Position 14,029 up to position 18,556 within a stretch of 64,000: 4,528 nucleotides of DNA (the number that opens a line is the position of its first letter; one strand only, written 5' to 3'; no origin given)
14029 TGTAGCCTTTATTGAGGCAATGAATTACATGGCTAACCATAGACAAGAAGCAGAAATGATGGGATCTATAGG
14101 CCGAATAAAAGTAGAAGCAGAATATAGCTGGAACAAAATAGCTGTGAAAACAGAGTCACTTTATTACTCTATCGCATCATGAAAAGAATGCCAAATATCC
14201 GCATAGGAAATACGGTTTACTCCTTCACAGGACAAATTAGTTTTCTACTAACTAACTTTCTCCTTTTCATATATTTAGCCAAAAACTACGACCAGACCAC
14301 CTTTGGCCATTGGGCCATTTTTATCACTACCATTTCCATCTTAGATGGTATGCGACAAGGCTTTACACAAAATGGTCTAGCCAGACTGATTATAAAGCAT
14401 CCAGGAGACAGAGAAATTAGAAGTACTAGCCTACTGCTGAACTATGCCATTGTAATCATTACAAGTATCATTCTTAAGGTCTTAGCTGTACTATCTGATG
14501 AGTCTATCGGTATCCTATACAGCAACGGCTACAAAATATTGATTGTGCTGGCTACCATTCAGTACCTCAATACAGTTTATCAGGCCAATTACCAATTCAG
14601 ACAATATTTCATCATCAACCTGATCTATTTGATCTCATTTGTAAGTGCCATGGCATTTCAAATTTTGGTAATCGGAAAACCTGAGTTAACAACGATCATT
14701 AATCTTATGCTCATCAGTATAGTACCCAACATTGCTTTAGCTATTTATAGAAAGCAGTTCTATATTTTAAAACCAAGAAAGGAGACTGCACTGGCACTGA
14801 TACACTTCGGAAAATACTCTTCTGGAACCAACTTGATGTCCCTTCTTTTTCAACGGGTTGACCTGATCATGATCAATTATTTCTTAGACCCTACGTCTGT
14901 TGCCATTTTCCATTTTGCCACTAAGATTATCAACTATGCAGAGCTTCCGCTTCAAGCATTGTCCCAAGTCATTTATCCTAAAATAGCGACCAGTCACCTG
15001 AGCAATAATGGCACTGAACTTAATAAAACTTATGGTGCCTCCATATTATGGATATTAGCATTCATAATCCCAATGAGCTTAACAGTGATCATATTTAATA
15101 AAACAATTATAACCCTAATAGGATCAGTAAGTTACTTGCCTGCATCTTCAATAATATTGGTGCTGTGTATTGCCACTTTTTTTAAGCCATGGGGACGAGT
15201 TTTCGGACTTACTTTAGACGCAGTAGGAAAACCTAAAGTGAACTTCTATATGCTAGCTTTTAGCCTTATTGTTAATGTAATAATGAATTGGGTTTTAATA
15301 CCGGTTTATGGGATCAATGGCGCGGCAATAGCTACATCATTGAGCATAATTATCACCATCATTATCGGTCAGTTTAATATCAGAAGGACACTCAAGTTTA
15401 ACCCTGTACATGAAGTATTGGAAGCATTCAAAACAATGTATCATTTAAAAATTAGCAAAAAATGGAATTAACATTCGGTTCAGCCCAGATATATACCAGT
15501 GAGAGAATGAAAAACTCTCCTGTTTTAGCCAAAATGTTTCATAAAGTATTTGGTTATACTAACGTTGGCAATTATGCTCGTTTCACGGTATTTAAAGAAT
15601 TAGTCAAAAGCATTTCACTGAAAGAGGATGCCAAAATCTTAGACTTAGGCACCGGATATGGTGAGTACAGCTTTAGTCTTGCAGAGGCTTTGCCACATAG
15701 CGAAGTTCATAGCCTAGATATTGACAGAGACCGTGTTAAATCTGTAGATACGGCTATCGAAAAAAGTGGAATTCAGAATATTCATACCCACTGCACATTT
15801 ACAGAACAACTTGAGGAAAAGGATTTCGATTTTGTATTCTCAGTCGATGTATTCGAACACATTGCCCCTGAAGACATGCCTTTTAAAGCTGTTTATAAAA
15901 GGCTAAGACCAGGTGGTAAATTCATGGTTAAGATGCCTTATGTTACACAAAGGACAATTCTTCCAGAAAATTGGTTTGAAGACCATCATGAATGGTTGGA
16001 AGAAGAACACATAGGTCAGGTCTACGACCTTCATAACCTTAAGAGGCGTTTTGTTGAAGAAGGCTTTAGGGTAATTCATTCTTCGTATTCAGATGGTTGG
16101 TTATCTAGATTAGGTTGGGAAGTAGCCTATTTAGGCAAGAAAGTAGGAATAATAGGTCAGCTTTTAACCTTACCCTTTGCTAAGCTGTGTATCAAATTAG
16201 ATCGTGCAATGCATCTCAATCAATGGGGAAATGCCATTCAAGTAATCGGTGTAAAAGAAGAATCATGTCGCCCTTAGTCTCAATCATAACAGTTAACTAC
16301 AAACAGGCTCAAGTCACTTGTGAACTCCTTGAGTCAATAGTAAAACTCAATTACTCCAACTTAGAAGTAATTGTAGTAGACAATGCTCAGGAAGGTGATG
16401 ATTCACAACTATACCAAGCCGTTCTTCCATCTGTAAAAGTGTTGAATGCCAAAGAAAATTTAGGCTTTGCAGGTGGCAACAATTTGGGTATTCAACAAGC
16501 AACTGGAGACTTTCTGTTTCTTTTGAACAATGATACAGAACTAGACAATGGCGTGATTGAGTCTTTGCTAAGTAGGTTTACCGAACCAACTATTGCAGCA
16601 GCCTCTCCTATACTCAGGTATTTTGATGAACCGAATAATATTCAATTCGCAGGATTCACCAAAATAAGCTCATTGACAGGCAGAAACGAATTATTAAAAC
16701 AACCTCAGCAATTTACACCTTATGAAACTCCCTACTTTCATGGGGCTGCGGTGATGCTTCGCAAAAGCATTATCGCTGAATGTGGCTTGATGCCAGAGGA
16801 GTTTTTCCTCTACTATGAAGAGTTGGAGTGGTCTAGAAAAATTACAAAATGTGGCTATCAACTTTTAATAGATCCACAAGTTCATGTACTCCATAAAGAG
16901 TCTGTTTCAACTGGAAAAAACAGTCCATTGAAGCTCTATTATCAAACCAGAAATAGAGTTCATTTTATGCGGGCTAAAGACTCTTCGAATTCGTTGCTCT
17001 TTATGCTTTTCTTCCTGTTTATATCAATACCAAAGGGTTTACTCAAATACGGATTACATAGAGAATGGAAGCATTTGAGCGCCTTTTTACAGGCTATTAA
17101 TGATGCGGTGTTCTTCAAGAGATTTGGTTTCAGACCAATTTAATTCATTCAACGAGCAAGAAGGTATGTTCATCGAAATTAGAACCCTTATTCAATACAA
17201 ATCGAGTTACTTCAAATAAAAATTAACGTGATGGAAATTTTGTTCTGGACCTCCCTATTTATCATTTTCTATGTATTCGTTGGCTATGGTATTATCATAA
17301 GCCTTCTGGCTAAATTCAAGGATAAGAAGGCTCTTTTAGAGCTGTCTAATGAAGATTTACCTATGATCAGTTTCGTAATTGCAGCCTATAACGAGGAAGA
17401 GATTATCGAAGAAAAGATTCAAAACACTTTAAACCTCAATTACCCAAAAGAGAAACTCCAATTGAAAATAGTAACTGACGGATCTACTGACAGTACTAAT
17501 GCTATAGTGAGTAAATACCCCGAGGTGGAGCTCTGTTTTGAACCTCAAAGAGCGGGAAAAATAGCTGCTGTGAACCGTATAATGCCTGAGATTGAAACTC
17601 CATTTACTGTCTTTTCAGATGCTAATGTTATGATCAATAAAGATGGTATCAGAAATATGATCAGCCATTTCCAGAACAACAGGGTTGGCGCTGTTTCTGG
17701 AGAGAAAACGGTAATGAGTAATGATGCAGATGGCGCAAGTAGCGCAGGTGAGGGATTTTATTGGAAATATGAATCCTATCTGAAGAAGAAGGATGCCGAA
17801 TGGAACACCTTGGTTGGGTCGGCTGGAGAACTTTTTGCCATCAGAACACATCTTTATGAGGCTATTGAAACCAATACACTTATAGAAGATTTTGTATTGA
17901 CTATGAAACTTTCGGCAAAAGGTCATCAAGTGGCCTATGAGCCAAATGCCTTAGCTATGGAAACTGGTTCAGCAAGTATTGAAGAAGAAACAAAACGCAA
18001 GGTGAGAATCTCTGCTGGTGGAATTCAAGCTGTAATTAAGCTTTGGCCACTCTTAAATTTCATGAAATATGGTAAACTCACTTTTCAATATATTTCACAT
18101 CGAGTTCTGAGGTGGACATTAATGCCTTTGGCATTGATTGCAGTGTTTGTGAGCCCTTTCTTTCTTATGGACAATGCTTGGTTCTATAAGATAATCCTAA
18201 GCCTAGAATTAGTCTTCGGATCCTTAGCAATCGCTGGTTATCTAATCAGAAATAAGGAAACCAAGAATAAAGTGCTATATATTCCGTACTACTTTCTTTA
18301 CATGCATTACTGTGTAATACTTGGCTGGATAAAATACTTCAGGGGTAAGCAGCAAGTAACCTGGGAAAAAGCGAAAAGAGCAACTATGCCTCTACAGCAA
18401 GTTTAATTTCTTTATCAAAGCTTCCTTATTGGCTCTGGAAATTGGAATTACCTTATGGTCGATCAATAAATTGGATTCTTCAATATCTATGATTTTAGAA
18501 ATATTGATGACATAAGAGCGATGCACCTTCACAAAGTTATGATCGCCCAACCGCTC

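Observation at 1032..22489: Hidden regulon: 21-bp-period T(C/T)ATCG repeats placed exactly 36 bp before a -7 box at six promoters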

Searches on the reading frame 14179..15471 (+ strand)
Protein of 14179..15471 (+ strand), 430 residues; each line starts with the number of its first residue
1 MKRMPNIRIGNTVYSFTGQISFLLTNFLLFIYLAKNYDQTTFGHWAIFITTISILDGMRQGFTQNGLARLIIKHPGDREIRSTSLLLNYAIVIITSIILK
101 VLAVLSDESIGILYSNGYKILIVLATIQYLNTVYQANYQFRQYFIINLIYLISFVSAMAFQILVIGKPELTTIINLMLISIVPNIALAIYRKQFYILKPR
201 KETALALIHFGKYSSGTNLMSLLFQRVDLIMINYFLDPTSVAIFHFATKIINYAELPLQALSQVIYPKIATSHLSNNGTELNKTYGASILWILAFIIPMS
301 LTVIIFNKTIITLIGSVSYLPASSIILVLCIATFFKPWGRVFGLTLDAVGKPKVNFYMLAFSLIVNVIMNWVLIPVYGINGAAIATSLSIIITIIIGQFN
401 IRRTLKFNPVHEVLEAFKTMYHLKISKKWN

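Call 9: search_protein_families(library=pfam, proteins=[window:14179-15471:+])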
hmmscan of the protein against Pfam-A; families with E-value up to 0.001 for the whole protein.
window:14179-15471:+ (430 aa): 4 families
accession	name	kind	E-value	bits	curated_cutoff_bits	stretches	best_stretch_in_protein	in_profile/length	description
PF13440.11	Polysacc_synt_3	-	3.6e-11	43.3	23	1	42-322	11-291/293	Polysaccharide biosynthesis protein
PF01554.23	MatE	-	1e-09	38.7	24.9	1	217-372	5-161/161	MatE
PF01943.22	Polysacc_synt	-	3e-07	30.6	28.2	1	11-271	4-272/274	Polysaccharide biosynthesis protein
PF03023.19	MurJ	-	0.00051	19.2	27.4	1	117-413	100-411/451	Lipid II flippase MurJ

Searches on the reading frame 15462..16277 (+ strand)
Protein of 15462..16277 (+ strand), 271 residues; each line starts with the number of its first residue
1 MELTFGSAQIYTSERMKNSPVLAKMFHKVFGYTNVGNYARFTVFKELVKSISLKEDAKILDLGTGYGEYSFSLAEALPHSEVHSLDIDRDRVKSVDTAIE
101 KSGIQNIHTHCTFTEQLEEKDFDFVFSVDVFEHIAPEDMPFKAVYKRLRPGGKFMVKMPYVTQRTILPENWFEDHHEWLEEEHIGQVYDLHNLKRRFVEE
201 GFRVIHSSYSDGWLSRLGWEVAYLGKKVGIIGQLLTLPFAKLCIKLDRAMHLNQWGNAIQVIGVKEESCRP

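Call 9: search_protein_families(library=pfam, proteins=[window:15462-16277:+])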
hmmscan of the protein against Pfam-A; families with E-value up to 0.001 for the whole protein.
window:15462-16277:+ (271 aa): 12 families
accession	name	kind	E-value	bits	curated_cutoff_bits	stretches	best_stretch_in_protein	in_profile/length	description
PF13489.12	Methyltransf_23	-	2.3e-16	60.4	27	1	40-206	5-163/164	Methyltransferase domain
PF13847.12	Methyltransf_31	-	2.5e-16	60.1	27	1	54-178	2-129/145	Methyltransferase domain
PF13649.12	Methyltransf_25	-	8.5e-15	55.7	27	1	59-152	1-97/97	Methyltransferase domain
PF08242.18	Methyltransf_12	-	1.2e-12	48.8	30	1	60-154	1-98/98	Methyltransferase domain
PF08241.18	Methyltransf_11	-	4.6e-12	46.8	21.2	1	60-155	1-94/95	Methyltransferase domain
PF02353.26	CMAS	-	4e-11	43.2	27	1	44-205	51-213/273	Mycolic acid cyclopropane synthetase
PF05175.20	MTS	-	2.5e-09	37.4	23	1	47-127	23-104/170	Methyltransferase small domain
PF03848.20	TehB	-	1.9e-07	31.2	20.4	1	38-140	13-114/193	Tellurite resistance protein TehB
PF01209.24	Ubie_methyltran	-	4.9e-07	29.8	20.1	1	44-156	35-151/233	ubiE/COQ5 methyltransferase family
PF02390.23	Methyltransf_4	-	5.8e-06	26.3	24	1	58-112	4-58/173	Putative methyltransferase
PF06080.18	DUF938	-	0.00018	21.8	27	1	54-163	24-144/202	Protein of unknown function (DUF938)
PF24675.1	NpmA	-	0.00084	19.1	60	0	48-107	16-79/214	16S rRNA (adenine(1408)-N(1))-methyltransferase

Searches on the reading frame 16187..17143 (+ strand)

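Call 9: search_protein_families(library=pfam, proteins=[window:16187-17143:+])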
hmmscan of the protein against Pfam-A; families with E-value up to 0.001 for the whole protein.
window:16187-17143:+ (318 aa): 2 families
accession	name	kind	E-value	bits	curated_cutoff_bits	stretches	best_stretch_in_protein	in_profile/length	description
PF00535.33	Glycos_transf_2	-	1.3e-22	80.9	23.3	1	32-198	1-166/168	Glycosyl transferase family 2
PF13641.12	Glyco_tranf_2_3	-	5.7e-07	30.2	27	1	31-237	3-212/230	Glycosyltransferase like family 2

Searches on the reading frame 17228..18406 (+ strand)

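Call 9: search_protein_families(library=pfam, proteins=[window:17228-18406:+])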
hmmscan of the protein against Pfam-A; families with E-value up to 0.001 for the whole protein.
window:17228-18406:+ (392 aa): 4 families
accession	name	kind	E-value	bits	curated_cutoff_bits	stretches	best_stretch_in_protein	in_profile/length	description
PF13641.12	Glyco_tranf_2_3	-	1.2e-17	65.2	27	1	45-260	1-226/230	Glycosyltransferase like family 2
PF00535.33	Glycos_transf_2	-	3.7e-17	63.2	23.3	1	48-180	1-134/168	Glycosyl transferase family 2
PF13506.12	Glyco_transf_21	-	3.2e-08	33.7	21.7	1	110-260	17-171/174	Glycosyl transferase family 21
PF13632.12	Glyco_trans_2_3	-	2.5e-07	31.2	27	1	131-319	6-183/198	Glycosyl transferase family group 2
